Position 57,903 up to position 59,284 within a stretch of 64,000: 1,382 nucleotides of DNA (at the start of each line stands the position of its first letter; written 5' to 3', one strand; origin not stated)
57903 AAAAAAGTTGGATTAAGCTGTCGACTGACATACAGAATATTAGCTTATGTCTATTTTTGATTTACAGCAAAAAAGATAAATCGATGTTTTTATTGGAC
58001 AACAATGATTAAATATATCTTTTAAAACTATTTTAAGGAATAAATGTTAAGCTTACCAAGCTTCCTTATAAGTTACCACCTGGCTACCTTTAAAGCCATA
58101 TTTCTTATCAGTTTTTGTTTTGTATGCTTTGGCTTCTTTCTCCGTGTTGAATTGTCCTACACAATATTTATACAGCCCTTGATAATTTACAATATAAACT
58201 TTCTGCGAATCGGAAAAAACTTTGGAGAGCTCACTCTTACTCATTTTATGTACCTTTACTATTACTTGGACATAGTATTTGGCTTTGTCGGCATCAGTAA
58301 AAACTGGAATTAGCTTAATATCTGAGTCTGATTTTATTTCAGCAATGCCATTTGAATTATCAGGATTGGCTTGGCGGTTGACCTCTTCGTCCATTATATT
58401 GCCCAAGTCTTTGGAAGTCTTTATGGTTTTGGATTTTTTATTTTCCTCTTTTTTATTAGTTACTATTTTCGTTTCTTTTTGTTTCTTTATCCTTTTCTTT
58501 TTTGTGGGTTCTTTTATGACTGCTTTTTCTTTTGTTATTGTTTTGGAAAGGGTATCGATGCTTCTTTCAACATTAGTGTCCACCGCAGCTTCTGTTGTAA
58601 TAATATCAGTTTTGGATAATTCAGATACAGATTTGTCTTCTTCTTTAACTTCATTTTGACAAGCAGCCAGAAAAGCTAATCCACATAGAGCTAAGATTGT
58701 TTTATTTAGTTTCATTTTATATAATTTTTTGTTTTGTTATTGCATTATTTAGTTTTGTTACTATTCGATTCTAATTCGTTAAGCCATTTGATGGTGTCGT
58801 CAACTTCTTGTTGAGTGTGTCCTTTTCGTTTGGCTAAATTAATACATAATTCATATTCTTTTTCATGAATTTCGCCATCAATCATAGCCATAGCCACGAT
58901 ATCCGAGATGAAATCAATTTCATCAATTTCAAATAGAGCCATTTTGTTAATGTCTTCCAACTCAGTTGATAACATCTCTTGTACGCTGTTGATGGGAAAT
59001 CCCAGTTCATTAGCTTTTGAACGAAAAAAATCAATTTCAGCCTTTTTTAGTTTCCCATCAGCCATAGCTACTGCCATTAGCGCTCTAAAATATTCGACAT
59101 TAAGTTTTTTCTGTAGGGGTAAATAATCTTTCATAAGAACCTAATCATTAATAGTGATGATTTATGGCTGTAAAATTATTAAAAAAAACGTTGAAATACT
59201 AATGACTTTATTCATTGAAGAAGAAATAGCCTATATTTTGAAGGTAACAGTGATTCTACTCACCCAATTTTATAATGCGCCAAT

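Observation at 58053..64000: Candidate uncharacterised envelope locus: EDL-tailed secreted paralogues, a 1232-aa barrel/SPOR protein, a TerB-like protein and a SPOR lipoprotein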

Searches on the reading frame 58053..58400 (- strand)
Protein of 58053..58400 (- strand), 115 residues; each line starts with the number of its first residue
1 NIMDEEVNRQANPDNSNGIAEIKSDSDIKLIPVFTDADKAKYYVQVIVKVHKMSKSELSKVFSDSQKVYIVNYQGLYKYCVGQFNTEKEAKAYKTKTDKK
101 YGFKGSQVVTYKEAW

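Call 62: search_protein_families(library=pfam, proteins=[window:58053-58400:-], max_evalue=10)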
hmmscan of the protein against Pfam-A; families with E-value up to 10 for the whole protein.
window:58053-58400:- (115 aa): 2 families
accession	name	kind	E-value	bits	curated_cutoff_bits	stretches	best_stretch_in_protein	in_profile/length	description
PF05036.18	SPOR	-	0.0092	16.7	21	1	65-102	33-68/76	SPOR domain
PF07405.16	DUF1506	-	0.023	15.3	25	1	17-66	2-49/127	Protein of unknown function (DUF1506)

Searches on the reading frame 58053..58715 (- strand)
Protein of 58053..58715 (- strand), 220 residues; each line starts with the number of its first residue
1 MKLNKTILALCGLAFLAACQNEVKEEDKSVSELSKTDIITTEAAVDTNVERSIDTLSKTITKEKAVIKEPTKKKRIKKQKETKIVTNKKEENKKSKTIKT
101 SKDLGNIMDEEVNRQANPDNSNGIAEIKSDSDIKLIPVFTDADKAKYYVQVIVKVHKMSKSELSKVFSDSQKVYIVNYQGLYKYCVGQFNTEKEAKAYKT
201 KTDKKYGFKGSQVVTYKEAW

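Call 3: search_protein_families(library=pfam, proteins=[window:58053-58715:-], max_evalue=1)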
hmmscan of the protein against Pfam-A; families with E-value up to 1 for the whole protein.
window:58053-58715:- (220 aa): 1 family
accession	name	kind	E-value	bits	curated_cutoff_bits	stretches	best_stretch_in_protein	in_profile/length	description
PF05036.18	SPOR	-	0.033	14.9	21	1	171-203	34-65/76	SPOR domain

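Call 4: search_protein_families(library=ncbifam, proteins=[window:58053-58715:-], max_evalue=1)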
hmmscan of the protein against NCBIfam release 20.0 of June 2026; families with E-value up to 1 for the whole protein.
window:58053-58715:- (220 aa): 3 families
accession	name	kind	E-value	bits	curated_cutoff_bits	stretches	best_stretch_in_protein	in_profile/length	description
NF047840.1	lipo_Ag473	exception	0.0012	19.6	100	1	5-122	3-118/136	Ag473 family lipoprotein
NF033894.1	Eex_IncN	subfamily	0.0091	15.9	33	1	6-35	6-30/65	EexN family lipoprotein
NF008029.0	PRK10760.1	equivalog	0.25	10.3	449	0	128-175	43-90/359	lytic murein transglycosylase B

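Call 6: search_protein_families(library=phrogs, proteins=[window:58053-58715:-], max_evalue=0.1)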
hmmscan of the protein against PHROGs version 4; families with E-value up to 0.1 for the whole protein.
window:58053-58715:- (220 aa): 5 families
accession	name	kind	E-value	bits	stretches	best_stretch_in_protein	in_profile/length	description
phrog_801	-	DNA, RNA and nucleotide metabolism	0.00039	21.1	1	8-129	175-284/476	dATP / dGTP pyrophosphohydrolase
phrog_470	-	unknown function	0.0079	17.3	1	120-185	8-71/86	-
phrog_19073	-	unknown function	0.026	15.7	1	164-202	50-88/116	-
phrog_27225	-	unknown function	0.033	15.1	0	28-69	102-143/158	-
phrog_902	-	unknown function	0.088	14.2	0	2-97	7-110/118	-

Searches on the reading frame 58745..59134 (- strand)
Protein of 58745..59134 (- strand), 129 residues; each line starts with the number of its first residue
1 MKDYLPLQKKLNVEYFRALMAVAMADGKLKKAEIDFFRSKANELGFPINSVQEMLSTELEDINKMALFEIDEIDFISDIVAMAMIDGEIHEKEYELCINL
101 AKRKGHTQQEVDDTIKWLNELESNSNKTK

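Call 3: search_protein_families(library=pfam, proteins=[window:58745-59134:-], max_evalue=1)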
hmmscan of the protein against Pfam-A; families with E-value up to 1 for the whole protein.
window:58745-59134:- (129 aa): 5 families
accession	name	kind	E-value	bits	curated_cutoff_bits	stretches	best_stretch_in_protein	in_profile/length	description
PF05099.18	TerB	-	4.1e-07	30.7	24.4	1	16-51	78-113/118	Tellurite resistance protein TerB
PF09966.14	DUF2200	-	0.0012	19.4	22.8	1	92-124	9-41/111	Uncharacterized protein conserved in bacteria (DUF2200)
PF04391.17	DUF533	-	0.0012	18.9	29.6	1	15-60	73-117/178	Protein of unknown function (DUF533)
PF18822.6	CdvA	-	0.012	16.1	30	1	49-127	39-114/123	CdvA-like coiled-coil domain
PF01698.23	SAM_LFY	-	0.048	14.1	25.2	1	38-64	20-46/80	Floricaula / Leafy protein SAM domain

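Call 4: search_protein_families(library=ncbifam, proteins=[window:58745-59134:-], max_evalue=1)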
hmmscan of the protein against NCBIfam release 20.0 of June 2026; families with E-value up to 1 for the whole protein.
window:58745-59134:- (129 aa): 2 families
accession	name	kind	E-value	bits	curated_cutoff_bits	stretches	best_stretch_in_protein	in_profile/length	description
NF006948.0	PRK09430.1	equivalog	2.9e-06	27.1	162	2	66-120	122-177/267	co-chaperone DjlA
NF050144.1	matur_HvfX_fam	equivalog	0.024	14.8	80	1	17-67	8-63/165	HvfX family Cu-binding RiPP maturation protein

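Call 6: search_protein_families(library=phrogs, proteins=[window:58745-59134:-], max_evalue=0.1)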
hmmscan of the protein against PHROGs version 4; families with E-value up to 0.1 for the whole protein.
window:58745-59134:- (129 aa): 0 families
